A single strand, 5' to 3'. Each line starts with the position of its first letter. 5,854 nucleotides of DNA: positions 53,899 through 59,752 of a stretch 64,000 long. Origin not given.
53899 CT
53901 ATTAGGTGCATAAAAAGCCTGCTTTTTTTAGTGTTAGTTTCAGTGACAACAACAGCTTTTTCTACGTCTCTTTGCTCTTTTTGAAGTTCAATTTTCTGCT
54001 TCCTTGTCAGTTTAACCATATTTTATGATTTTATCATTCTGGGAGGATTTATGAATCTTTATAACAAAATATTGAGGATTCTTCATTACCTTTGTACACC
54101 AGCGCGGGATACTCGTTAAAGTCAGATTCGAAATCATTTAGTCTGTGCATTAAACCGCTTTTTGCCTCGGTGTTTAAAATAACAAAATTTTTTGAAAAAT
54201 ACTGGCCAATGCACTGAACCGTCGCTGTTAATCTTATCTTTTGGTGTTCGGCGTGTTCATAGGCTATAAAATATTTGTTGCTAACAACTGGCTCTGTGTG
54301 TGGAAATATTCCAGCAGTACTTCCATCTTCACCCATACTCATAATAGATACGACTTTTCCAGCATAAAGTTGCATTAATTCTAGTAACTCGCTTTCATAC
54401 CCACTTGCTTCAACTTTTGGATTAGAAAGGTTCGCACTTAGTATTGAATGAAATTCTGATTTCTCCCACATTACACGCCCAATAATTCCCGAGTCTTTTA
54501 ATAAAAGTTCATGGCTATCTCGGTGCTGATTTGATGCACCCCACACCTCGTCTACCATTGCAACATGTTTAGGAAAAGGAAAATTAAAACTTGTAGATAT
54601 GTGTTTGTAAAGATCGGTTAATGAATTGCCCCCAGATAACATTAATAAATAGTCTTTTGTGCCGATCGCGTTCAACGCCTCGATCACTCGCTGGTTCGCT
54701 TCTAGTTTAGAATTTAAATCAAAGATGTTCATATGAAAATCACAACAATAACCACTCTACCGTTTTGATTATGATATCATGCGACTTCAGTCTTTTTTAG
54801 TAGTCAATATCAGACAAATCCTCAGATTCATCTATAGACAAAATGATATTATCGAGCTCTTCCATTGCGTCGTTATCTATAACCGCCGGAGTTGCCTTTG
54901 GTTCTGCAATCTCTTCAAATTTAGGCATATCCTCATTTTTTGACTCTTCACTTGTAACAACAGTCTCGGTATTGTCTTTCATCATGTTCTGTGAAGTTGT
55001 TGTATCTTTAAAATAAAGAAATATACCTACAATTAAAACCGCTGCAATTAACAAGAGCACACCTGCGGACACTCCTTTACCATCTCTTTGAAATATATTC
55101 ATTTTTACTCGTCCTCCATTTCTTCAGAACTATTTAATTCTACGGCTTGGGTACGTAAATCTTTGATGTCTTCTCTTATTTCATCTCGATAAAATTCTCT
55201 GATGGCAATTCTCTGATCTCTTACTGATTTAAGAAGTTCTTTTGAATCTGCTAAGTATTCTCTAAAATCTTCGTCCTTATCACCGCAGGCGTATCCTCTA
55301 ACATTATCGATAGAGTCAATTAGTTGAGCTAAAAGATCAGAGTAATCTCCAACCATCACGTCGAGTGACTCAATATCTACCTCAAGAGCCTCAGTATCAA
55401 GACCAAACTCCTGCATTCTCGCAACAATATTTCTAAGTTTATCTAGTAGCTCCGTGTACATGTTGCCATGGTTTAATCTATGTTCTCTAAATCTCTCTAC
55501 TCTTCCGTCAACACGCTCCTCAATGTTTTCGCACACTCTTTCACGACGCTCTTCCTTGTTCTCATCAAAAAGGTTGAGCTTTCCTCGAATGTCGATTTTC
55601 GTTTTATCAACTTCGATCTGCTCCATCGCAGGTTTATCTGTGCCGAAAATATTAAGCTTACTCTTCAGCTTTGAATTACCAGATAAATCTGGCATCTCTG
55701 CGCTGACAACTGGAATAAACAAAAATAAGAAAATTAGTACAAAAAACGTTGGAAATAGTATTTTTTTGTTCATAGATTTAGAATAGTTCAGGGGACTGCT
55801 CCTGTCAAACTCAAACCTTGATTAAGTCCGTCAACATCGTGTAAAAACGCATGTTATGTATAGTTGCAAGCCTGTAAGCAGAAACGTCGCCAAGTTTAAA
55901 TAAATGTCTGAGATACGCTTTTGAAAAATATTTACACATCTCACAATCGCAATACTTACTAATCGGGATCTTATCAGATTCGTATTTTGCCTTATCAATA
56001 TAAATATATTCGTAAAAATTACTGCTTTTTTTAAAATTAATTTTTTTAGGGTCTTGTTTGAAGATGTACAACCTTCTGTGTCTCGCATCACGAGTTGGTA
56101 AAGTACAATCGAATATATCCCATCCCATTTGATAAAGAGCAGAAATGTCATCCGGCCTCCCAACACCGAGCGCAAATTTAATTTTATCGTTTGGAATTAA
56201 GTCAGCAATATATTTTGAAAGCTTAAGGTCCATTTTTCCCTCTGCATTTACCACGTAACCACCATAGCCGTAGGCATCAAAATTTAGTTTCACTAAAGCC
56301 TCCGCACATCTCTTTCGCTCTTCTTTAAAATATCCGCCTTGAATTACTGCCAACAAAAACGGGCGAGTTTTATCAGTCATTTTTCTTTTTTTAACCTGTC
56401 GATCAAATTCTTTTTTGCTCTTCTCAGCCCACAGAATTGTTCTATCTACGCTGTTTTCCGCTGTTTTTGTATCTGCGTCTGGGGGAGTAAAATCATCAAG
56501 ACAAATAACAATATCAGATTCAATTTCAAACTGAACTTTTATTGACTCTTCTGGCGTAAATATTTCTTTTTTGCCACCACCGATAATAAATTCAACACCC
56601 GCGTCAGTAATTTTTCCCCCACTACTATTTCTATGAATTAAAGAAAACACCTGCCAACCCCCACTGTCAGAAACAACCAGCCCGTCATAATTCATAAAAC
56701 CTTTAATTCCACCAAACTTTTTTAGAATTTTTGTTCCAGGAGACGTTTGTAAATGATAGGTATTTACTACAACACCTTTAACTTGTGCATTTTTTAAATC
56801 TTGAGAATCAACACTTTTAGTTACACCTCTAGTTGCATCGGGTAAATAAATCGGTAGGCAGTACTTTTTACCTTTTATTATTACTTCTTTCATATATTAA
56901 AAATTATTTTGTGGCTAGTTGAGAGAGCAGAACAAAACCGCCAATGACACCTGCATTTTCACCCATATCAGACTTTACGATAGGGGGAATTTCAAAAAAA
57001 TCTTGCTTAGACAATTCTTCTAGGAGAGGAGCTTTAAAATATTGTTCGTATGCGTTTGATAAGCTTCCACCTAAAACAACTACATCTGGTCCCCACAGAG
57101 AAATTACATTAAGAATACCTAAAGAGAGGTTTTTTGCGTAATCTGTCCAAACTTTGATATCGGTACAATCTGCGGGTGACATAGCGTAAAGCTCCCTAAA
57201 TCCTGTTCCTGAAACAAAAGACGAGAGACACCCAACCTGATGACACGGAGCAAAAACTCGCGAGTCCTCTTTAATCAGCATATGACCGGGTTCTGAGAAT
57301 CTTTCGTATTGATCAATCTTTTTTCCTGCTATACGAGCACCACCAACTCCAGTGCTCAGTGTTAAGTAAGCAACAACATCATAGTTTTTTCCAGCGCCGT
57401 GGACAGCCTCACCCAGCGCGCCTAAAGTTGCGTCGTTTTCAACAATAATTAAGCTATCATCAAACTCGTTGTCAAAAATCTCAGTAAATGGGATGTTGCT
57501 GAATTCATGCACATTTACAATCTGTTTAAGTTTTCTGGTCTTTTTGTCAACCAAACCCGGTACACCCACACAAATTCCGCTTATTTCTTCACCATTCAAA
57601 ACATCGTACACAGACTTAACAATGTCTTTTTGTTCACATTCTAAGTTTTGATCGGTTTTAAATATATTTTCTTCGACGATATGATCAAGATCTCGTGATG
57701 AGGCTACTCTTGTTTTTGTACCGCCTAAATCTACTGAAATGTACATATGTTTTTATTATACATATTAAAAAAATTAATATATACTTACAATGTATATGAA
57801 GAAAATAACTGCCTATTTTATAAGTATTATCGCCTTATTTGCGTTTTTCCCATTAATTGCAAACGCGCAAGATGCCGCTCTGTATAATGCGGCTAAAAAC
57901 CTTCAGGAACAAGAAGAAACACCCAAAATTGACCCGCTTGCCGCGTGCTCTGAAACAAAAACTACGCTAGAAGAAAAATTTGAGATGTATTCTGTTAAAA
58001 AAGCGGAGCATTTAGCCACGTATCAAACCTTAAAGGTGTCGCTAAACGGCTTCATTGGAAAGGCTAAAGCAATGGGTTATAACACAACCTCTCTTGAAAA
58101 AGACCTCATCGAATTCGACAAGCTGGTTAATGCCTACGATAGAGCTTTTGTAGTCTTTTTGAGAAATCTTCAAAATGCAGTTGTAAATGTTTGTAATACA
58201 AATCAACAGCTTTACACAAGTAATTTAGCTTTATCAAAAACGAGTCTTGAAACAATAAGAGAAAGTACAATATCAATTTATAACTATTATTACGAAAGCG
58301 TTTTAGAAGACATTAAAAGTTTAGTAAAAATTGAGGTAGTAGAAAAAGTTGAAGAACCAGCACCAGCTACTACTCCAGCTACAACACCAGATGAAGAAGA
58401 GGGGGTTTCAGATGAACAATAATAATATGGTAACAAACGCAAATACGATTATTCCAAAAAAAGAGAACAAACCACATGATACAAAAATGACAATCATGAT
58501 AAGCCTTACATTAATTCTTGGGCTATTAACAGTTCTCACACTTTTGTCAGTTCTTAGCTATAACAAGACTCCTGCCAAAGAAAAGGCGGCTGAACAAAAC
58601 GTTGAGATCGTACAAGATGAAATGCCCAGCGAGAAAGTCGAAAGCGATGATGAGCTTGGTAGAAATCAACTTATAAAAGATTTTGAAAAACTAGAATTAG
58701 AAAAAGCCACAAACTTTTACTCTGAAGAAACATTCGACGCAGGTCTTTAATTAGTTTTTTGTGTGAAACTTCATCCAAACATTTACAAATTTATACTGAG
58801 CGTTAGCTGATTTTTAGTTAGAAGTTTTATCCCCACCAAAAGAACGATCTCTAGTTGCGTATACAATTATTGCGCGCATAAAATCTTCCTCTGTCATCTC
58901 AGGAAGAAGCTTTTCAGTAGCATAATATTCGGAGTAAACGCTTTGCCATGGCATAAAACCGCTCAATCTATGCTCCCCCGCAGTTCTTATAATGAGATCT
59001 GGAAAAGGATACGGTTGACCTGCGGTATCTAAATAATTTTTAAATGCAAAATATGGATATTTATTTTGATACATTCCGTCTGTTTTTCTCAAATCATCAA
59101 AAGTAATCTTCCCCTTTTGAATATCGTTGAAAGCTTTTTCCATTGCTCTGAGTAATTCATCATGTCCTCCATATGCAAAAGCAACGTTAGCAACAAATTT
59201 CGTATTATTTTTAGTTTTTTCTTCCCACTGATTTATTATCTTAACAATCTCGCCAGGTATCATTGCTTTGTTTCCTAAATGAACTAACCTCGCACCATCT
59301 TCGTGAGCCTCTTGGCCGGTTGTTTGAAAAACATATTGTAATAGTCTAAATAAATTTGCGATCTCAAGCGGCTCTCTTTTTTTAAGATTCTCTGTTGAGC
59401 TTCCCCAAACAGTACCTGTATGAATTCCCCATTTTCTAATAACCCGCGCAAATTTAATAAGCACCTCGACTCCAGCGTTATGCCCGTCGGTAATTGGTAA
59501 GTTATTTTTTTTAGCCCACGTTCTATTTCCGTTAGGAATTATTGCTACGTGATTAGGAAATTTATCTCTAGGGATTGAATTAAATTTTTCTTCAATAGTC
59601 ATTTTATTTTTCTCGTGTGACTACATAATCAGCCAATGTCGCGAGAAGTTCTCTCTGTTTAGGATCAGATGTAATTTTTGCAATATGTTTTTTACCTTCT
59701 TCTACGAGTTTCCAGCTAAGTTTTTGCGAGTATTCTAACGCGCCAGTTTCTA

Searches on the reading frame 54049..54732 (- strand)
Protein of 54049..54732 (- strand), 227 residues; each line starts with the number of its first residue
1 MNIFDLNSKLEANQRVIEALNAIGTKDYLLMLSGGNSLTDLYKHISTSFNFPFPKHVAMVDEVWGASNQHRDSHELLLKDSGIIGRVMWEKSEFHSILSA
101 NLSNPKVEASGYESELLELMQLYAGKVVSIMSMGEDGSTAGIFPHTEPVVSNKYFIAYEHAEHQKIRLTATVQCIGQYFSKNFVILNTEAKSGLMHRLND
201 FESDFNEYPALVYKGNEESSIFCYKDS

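Call 53: search_protein_families(library=pfam, proteins=[window:54049-54732:-], max_evalue=0.0001)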
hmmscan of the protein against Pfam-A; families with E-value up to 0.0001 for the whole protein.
window:54049-54732:- (227 aa): 1 family
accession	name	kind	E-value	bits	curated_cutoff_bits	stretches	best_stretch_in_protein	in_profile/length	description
PF01182.26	Glucosamine_iso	-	9.5e-15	55.5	27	1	14-214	12-217/225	Glucosamine-6-phosphate isomerases/6-phosphogluconolactonase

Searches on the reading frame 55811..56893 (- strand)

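Call 53: search_protein_families(library=pfam, proteins=[window:55811-56893:-], max_evalue=0.0001)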
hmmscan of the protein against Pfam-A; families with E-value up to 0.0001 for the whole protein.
window:55811-56893:- (360 aa): 1 family
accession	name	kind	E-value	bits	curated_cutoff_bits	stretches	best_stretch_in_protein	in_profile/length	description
PF01702.25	TGT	-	1.2e-86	291.5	26.3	1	9-359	13-336/357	Queuine tRNA-ribosyltransferase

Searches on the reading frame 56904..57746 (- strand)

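Call 53: search_protein_families(library=pfam, proteins=[window:56904-57746:-], max_evalue=0.0001)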
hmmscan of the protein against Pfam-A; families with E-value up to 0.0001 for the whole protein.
window:56904-57746:- (280 aa): 1 family
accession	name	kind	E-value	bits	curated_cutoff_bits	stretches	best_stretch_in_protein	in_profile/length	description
PF00480.26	ROK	-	5.4e-35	121.8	22.9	1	2-276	1-293/294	ROK family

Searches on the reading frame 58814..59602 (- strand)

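Call 53: search_protein_families(library=pfam, proteins=[window:58814-59602:-], max_evalue=0.0001)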
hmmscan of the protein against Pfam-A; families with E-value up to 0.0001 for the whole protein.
window:58814-59602:- (262 aa): 1 family
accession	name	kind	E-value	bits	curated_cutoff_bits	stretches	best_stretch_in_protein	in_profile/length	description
PF01255.24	Prenyltransf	-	5e-57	193.4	27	1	22-256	1-219/219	Putative undecaprenyl diphosphate synthase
